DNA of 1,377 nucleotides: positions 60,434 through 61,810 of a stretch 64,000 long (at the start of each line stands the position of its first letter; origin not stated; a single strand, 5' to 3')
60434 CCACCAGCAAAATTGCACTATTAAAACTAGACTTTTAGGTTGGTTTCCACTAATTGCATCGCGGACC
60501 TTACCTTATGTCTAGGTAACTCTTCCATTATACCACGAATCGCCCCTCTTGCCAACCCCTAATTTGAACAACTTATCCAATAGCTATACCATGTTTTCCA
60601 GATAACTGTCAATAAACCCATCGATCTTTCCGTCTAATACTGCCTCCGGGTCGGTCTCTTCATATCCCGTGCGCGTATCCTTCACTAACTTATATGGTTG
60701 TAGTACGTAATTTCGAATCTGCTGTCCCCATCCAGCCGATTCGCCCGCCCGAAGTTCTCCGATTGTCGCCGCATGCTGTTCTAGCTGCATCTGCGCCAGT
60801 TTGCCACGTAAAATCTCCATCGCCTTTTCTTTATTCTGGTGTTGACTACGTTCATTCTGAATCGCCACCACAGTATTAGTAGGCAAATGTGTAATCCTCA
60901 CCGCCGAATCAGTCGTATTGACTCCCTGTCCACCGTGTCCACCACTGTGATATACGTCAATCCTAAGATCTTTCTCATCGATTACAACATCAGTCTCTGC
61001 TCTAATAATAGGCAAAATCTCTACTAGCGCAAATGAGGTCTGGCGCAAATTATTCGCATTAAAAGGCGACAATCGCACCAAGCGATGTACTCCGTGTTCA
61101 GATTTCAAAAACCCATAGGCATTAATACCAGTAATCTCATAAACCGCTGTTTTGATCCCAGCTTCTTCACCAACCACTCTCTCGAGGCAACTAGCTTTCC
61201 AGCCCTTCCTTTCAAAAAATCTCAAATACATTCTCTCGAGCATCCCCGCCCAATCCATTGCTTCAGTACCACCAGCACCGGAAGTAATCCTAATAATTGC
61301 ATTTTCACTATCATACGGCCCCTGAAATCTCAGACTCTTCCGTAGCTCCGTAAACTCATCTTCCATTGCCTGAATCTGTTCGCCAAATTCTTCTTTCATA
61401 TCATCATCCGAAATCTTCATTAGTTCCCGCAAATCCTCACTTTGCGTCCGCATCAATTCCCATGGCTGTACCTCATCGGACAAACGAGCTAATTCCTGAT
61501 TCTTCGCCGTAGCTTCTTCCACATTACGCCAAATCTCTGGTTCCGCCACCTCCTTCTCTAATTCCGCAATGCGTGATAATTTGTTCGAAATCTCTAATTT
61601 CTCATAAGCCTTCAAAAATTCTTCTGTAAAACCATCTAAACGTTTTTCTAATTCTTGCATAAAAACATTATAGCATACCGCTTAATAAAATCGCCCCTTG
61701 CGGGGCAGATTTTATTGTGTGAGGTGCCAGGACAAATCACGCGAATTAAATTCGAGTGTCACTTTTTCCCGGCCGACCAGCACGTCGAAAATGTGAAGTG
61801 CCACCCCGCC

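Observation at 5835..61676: Systematic leaderless-mRNA architecture: -10 box, then 6-7 nt, then ATG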

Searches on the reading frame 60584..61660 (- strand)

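Call 36: search_protein_families(library=ncbifam, proteins=[window:60584-61660:-], max_evalue=0.00001)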
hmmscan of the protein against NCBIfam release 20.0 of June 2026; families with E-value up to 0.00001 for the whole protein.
window:60584-61660:- (358 aa): 5 families
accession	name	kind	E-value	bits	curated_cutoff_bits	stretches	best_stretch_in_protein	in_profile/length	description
TIGR00020.2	prfB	exception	5.7e-131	436.7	370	1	12-354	5-352/353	peptide chain release factor 2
TIGR00019.1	prfA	equivalog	1.6e-74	251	423.25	1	26-353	12-346/361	peptide chain release factor 1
NF001859.2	PRK00591.1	equivalog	1.8e-72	244.3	400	1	28-354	5-339/347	peptide chain release factor 1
TIGR03072.1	release_prfH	equivalog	1.3e-26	93.4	166.65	1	123-300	3-176/200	peptide chain release factor H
NF006718.0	PRK09256.1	equivalog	1.4e-08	34.5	100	0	219-257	4-42/140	alternative ribosome rescue aminoacyl-tRNA hydrolase ArfB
